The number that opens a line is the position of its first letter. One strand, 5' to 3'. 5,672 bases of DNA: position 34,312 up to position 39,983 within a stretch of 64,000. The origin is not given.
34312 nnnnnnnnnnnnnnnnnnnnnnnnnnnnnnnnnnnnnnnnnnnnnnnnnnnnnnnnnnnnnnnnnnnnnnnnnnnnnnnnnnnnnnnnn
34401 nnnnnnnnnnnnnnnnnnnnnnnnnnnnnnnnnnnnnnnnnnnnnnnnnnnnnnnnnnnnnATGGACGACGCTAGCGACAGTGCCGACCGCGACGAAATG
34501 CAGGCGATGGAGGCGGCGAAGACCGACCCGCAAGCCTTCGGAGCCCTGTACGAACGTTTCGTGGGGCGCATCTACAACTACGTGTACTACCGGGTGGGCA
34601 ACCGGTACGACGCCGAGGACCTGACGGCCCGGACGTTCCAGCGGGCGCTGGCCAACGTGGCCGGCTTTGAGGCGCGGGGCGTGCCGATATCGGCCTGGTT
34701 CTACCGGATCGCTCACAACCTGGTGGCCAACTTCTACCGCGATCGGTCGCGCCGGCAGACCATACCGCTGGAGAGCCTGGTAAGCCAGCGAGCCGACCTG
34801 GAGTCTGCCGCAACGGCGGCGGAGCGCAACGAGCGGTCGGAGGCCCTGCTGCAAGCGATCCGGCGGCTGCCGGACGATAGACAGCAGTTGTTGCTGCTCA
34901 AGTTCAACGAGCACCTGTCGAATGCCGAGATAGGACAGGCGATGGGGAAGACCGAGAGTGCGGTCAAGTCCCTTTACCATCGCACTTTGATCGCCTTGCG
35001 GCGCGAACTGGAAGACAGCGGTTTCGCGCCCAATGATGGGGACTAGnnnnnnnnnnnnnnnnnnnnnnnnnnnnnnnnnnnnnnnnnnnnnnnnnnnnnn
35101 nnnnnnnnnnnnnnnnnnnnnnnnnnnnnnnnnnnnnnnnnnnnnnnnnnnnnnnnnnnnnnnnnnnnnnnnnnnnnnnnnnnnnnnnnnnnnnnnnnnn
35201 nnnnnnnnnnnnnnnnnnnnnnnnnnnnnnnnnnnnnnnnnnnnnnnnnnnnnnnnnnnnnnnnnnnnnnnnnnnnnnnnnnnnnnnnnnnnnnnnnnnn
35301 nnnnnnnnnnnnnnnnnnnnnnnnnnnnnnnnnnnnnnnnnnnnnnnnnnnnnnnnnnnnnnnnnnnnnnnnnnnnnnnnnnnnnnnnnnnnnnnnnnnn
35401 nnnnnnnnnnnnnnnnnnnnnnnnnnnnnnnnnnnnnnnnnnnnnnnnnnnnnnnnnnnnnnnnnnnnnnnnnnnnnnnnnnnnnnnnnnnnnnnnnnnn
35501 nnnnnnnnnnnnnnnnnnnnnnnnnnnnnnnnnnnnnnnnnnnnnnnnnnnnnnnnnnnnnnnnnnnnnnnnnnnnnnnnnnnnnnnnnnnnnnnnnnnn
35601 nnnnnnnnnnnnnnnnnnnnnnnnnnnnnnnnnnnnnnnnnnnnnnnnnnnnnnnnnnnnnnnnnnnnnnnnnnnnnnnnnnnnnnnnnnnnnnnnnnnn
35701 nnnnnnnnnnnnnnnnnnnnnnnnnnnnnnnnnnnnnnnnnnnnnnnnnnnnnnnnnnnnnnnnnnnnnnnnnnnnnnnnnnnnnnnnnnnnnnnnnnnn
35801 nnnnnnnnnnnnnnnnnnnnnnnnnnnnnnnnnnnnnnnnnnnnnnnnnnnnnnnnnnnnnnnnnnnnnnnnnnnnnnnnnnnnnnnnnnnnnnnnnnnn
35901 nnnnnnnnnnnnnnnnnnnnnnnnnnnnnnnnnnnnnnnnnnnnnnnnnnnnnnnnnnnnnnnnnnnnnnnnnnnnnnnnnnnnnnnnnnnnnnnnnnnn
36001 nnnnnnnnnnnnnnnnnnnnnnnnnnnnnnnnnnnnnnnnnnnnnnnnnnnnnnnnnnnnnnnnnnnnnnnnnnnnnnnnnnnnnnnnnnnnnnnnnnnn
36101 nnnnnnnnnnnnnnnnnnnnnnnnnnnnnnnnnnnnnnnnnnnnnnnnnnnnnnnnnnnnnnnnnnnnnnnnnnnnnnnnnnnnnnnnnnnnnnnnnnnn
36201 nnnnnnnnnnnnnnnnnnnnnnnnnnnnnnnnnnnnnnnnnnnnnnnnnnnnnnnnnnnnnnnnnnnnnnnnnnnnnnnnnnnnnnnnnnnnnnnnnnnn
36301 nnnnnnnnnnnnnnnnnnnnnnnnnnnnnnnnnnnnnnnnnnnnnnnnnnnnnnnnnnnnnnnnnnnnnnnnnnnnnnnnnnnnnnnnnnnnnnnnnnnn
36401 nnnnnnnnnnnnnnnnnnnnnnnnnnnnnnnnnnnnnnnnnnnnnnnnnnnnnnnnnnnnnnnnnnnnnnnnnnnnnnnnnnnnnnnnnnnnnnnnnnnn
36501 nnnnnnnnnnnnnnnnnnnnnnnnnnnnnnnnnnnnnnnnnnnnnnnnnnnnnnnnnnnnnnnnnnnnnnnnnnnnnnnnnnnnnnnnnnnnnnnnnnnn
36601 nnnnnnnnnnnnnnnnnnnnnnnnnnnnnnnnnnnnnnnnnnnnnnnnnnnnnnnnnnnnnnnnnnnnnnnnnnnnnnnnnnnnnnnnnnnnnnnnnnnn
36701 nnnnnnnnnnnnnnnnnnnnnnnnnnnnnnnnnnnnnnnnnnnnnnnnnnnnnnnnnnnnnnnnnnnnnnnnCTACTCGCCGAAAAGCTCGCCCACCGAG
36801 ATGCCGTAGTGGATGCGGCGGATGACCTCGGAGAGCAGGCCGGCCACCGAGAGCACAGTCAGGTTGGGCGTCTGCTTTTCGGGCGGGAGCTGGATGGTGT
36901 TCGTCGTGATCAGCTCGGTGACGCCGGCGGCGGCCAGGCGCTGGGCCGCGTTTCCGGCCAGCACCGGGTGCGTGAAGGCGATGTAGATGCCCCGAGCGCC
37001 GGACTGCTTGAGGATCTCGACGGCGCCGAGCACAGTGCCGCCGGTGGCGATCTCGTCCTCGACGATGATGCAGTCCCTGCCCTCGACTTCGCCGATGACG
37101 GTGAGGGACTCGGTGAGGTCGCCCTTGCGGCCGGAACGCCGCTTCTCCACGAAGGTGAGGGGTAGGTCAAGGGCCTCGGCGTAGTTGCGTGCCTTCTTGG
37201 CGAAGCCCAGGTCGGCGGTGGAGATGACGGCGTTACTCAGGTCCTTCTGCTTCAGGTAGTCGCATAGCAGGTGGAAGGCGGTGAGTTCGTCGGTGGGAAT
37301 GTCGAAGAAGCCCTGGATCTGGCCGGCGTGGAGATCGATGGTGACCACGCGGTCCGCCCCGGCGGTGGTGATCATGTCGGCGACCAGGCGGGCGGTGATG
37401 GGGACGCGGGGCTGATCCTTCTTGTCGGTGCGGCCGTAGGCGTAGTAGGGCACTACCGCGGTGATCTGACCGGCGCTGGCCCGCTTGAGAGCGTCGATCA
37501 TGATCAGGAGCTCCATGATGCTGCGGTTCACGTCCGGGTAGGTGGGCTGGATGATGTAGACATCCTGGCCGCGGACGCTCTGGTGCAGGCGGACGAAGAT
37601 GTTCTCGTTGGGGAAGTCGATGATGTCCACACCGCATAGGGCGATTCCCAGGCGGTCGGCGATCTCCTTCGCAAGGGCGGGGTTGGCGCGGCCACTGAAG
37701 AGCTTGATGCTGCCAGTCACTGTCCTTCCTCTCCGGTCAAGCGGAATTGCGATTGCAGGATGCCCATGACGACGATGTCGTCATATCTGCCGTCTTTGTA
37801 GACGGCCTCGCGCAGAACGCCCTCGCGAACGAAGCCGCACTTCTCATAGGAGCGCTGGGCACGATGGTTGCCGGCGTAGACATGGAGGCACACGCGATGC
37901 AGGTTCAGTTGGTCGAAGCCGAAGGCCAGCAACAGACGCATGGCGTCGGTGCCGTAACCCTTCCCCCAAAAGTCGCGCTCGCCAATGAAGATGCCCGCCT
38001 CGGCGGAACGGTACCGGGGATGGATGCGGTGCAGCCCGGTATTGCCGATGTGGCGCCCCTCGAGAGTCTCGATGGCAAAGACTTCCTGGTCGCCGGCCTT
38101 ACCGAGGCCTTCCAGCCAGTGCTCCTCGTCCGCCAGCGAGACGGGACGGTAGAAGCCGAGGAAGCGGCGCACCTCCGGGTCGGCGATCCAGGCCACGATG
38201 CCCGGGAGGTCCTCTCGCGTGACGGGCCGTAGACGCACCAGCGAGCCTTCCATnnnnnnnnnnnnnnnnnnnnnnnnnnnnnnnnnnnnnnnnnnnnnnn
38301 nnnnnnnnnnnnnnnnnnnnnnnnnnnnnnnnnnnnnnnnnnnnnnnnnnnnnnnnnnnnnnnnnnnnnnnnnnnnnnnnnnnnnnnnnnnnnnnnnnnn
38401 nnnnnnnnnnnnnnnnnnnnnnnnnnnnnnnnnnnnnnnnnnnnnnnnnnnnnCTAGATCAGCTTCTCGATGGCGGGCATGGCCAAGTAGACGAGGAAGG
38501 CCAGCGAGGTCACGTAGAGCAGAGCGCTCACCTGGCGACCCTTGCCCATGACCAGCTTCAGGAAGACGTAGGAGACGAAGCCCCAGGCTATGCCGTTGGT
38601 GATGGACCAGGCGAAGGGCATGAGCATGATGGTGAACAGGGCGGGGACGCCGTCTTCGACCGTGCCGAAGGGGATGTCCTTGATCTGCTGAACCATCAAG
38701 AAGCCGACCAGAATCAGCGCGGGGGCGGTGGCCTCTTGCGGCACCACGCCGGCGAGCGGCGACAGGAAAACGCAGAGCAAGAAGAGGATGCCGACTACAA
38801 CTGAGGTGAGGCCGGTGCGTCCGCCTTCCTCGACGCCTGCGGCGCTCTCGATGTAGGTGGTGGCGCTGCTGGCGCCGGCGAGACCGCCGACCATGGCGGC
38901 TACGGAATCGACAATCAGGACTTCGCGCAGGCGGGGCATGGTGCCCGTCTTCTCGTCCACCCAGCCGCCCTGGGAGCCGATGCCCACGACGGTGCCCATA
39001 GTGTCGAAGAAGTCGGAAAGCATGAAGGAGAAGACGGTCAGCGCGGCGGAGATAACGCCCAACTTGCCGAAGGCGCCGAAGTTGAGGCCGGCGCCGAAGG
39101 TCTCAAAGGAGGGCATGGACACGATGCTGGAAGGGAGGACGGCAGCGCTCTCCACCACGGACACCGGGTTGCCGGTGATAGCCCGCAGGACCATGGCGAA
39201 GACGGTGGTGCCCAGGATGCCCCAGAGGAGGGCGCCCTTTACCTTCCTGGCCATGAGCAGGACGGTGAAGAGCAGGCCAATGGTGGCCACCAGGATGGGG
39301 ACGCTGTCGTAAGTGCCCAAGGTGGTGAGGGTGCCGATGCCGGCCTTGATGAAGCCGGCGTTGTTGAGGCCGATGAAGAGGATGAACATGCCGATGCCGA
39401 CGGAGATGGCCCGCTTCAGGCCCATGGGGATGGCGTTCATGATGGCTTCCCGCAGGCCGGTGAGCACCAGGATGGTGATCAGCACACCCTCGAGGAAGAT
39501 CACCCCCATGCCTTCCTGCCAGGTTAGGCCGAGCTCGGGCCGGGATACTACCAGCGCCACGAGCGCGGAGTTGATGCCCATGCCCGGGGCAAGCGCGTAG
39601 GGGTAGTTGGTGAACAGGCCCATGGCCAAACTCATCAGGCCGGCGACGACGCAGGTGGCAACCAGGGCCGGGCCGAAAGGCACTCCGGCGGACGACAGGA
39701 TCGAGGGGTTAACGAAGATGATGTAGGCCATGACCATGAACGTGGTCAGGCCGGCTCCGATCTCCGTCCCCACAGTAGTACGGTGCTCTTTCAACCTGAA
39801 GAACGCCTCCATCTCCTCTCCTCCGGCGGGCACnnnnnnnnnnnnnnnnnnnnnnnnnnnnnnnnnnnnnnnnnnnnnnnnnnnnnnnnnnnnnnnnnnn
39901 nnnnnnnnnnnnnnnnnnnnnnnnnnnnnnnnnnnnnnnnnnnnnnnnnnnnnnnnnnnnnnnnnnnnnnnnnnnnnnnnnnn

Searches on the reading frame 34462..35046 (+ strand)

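Call 52: search_protein_families(library=pfam, proteins=[window:34462-35046:+], max_evalue=0.001)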
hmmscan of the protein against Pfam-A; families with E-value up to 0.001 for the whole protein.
window:34462-35046:+ (194 aa): 3 families
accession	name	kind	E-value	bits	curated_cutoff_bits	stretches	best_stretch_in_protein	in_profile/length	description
PF04542.20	Sigma70_r2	-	1e-14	54.5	24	1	29-98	1-71/71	Sigma-70 region 2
PF08281.18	Sigma70_r4_2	-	8.9e-13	48.1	25.7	1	127-178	2-53/54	Sigma-70, region 4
PF04545.22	Sigma70_r4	-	6.9e-09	35.5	24.1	1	132-180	1-49/50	Sigma-70, region 4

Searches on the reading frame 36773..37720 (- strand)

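Call 52: search_protein_families(library=pfam, proteins=[window:36773-37720:-], max_evalue=0.001)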
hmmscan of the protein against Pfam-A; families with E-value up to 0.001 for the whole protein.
window:36773-37720:- (315 aa): 3 families
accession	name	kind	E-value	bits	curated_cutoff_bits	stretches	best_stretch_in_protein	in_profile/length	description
PF13793.12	Pribosyltran_N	-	1.6e-48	163.9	25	1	5-121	1-117/117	N-terminal domain of ribose phosphate pyrophosphokinase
PF14572.12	Pribosyl_synth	-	2e-23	83.7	27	1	205-313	74-183/184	Phosphoribosyl synthetase-associated domain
PF00156.33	Pribosyltran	-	2.6e-11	43.5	26.3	1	177-255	44-125/158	Phosphoribosyl transferase domain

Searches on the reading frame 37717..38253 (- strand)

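Call 52: search_protein_families(library=pfam, proteins=[window:37717-38253:-], max_evalue=0.001)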
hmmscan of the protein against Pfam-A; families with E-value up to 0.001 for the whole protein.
window:37717-38253:- (178 aa): 5 families
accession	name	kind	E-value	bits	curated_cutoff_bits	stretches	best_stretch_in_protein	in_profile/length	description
PF13302.13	Acetyltransf_3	-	1.2e-31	110.7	25.4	1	7-142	3-138/138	Acetyltransferase (GNAT) domain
PF13420.13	Acetyltransf_4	-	2.1e-12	47.8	24.3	1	8-160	1-153/155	Acetyltransferase (GNAT) domain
PF00583.31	Acetyltransf_1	-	2e-11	44.6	20.7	1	55-141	31-116/116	Acetyltransferase (GNAT) family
PF13523.12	Acetyltransf_8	-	1.4e-10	41.5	27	1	13-145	3-141/145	Acetyltransferase (GNAT) domain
PF13508.13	Acetyltransf_7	-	0.00022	22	27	1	64-142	11-83/84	Acetyltransferase (GNAT) domain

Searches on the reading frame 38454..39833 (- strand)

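Call 52: search_protein_families(library=pfam, proteins=[window:38454-39833:-], max_evalue=0.001)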
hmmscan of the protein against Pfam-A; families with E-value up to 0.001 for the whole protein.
window:38454-39833:- (459 aa): 1 family
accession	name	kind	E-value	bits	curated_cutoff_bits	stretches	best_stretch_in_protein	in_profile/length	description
PF00860.26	Xan_ur_permease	-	4.7e-34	118.2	27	1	24-414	3-386/389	Permease family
